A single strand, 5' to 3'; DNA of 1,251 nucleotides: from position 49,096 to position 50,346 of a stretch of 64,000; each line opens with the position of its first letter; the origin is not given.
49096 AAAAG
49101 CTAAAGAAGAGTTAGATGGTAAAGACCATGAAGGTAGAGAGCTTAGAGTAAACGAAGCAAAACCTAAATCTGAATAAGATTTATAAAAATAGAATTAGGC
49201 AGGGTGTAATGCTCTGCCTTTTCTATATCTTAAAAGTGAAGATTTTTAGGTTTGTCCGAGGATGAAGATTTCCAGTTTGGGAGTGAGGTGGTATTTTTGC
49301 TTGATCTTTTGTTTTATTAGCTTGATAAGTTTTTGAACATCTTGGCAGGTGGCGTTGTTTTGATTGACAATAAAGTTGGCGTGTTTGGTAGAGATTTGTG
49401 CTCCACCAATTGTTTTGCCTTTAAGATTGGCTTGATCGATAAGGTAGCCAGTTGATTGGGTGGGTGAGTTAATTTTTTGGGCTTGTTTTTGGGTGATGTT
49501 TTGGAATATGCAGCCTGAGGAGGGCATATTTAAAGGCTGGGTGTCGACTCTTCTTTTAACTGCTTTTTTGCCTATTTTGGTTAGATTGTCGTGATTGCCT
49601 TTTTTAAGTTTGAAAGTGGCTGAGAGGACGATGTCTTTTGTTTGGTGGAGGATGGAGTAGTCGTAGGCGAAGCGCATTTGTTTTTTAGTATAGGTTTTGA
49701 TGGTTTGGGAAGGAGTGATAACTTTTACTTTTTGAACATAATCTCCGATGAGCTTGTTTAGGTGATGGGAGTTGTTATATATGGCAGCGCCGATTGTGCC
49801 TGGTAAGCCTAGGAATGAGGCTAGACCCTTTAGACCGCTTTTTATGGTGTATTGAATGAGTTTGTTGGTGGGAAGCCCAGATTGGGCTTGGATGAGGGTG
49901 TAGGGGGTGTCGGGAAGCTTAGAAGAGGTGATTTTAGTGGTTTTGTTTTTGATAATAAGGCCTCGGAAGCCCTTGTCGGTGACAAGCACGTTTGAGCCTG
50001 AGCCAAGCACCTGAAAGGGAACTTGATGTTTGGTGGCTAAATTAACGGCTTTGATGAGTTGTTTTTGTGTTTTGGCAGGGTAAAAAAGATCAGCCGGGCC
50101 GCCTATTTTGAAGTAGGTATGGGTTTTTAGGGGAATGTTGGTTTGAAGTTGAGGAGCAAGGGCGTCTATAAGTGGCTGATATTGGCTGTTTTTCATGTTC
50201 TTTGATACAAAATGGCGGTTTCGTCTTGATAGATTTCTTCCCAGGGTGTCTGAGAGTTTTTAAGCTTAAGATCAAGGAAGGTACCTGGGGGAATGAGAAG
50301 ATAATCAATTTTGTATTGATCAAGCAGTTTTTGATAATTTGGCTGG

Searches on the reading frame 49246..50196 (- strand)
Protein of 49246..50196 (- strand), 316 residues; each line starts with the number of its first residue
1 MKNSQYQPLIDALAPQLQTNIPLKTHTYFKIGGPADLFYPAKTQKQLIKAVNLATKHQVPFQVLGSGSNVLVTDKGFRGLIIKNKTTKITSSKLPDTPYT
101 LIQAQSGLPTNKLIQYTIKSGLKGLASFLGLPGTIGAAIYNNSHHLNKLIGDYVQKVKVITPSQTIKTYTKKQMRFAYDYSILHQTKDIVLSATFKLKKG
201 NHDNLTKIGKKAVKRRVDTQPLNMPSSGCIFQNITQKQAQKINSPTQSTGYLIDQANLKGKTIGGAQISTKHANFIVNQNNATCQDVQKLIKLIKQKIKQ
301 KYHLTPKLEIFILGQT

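Call 53: search_protein_families(library=pfam, proteins=[window:49246-50196:-], max_evalue=0.0001)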
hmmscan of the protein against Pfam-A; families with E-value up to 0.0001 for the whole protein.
window:49246-50196:- (316 aa): 2 families
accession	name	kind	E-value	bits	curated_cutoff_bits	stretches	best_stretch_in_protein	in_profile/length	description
PF02873.21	MurB_C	-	3.1e-27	95.1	27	1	211-311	8-97/99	UDP-N-acetylenolpyruvoylglucosamine reductase, C-terminal domain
PF01565.28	FAD_binding_4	-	4.1e-15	56.1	26.4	1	41-167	7-136/139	FAD binding domain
